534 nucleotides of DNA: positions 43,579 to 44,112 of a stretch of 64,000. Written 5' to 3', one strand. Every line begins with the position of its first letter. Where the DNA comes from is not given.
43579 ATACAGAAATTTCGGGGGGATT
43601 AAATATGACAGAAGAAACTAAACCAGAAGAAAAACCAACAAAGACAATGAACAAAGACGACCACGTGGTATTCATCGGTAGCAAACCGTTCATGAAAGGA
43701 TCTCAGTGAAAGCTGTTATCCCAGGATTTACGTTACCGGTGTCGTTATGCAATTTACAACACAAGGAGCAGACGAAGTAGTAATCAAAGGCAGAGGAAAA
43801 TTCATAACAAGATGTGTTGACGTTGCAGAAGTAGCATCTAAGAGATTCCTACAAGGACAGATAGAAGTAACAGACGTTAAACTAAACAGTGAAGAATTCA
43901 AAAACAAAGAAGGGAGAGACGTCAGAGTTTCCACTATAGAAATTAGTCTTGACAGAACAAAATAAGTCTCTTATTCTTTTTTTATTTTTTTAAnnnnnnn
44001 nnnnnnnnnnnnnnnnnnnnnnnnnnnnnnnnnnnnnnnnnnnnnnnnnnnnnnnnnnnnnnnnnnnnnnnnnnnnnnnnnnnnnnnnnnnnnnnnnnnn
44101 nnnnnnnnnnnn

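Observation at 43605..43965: Alba gene split by a 31-nt bulge-helix-bulge element: candidate spliceosome-independent mRNA intron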

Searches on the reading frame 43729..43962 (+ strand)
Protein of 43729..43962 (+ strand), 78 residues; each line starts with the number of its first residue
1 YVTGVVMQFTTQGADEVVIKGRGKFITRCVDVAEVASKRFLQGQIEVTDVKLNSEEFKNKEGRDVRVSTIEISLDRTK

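Call 14: find_encoding_contigs(protein=window:43747-43962:+, flank=3000, max_places=10)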
Protein window:43747-43962:+ (72 aa): 2 contigs read that carry it; 2 places shown.
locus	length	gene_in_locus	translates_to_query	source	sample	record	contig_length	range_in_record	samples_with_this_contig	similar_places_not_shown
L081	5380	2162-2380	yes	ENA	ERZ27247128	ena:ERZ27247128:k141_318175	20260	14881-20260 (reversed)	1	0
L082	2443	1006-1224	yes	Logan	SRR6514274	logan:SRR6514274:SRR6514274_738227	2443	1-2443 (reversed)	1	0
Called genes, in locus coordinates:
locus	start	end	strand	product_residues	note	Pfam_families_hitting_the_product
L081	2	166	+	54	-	?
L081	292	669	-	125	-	-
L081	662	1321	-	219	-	-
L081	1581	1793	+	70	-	PF00833:Ribosomal_S17e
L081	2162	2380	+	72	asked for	PF01918:Alba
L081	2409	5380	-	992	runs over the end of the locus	PF03259:Robl_LC7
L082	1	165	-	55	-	?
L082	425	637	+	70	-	PF00833:Ribosomal_S17e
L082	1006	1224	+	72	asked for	PF01918:Alba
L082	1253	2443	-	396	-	?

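Call 15: list_cluster_members(proteins=[window:43747-43962:+, window:43605-43706:+])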
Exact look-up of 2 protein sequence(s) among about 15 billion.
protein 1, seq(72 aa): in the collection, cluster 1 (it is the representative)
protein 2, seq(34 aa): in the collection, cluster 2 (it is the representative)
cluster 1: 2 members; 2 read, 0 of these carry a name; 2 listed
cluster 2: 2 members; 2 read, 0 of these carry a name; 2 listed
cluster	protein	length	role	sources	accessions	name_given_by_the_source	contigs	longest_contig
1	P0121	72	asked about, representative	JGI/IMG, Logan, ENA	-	-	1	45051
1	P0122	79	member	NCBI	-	-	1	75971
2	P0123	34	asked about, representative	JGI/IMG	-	-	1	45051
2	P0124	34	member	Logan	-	-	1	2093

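Call 18: find_encoding_contigs(protein=P0124, flank=3000, max_places=10)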
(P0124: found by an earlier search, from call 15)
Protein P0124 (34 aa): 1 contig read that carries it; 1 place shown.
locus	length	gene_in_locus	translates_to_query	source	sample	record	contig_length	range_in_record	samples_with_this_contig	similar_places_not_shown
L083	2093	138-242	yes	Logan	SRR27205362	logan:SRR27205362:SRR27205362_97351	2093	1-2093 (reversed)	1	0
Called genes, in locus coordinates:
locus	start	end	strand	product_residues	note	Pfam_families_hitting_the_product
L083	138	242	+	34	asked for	-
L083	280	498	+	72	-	PF01918:Alba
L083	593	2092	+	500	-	?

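Call 19: find_encoding_contigs(protein=P0122, flank=3000, max_places=10)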
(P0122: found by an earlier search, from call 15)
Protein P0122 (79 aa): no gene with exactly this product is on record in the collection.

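Call 32: find_related_loci(query=window:43729-43962:+, collection=genome_contigs, flank=1500)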
Query seq(78 aa) (78 aa) in genome_contigs; peptide patterns used: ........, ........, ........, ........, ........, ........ (x = any residue, [..] = any of these).
599 stretches matched a pattern (row limit reached: there are more); 233 encode a relative of the query (tblastn E <= 1e-3); the best 80 are kept; 80 distinct loci.
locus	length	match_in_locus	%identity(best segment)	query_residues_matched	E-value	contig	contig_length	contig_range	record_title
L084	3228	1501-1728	91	1-76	1e-42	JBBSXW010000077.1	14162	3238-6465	MAG: Nanoarchaeota archaeon isolate H51-bin130_1 H51_bin130_1_000000000077, whole genome shotgun sequence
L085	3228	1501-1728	88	1-76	9e-41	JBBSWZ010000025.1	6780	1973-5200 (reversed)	MAG: Nanoarchaeota archaeon isolate H51-bin078_1 H51_bin078_1_000000000025, whole genome shotgun sequence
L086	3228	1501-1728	79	1-76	8e-38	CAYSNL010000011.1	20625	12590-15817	MAG TPA_asm: Candidatus Woesearchaeota archaeon isolate binchicken_co38_1257 genome assembly, contig: NODE_5425_length_2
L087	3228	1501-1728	80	1-76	2e-37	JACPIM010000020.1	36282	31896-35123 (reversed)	MAG: Candidatus Woesearchaeota archaeon isolate NC_groundwater_440_Ag_B-0.1um_30_18 GD18-4_B1_scaffold_1709123, whole ge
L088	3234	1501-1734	81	1-78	2e-37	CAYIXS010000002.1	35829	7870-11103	MAG TPA_asm: Candidatus Woesearchaeota archaeon isolate ERP119705_co6_524 genome assembly, contig: NODE_1046_length_3582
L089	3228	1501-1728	82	1-76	3e-37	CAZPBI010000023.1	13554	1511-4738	MAG TPA_asm: Candidatus Woesearchaeota archaeon isolate SRP269290_co3_813 genome assembly, contig: NODE_5342_length_1355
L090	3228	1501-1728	75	1-76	6e-37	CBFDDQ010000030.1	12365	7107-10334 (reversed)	MAG TPA_asm: Candidatus Woesearchaeota archaeon isolate SRR26215674_binner13_Refined_101 genome assembly, contig: ERZ250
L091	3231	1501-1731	75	1-77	8e-37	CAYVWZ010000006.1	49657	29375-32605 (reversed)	MAG TPA_asm: Candidatus Woesearchaeota archaeon isolate SRP278252_co1_284 genome assembly, contig: NODE_919_length_49657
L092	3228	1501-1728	76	1-76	1e-36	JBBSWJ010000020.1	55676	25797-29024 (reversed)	MAG: Nanoarchaeota archaeon isolate H51-bin140_1 H51_bin140_1_000000000020, whole genome shotgun sequence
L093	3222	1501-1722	82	1-74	2e-36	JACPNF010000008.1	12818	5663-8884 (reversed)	MAG: Candidatus Woesearchaeota archaeon isolate NC_groundwater_568_Ag_S-0.1um_31_11 S35_SO-1_scaffold_6919, whole genome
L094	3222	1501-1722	77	1-74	4e-36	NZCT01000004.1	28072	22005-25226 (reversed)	MAG: archaeon isolate ARS1176 MHASMcontig_639010, whole genome shotgun sequence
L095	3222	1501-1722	78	1-74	3e-36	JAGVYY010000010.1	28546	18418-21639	Candidatus Woesearchaeota archaeon isolate RIFCSPHIGHO2_02_FULL_32_10 rifcsphigho2_02_scaffold_4804, whole genome shotgu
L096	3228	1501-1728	79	1-76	3e-36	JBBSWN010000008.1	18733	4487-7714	MAG: Nanoarchaeota archaeon isolate H51-bin052_1 H51_bin052_1_000000000008, whole genome shotgun sequence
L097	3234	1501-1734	74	1-78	2e-36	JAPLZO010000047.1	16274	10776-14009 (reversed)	MAG: Candidatus Woesearchaeota archaeon isolate LacPavin_0920_SED5_MAG_27_11 LacPavin_0920_SED5_scaffold_2576443, whole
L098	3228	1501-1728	74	1-76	3e-36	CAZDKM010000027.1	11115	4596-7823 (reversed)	MAG TPA_asm: Candidatus Woesearchaeota archaeon isolate SRP269290_co3_970 genome assembly, contig: NODE_7323_length_1111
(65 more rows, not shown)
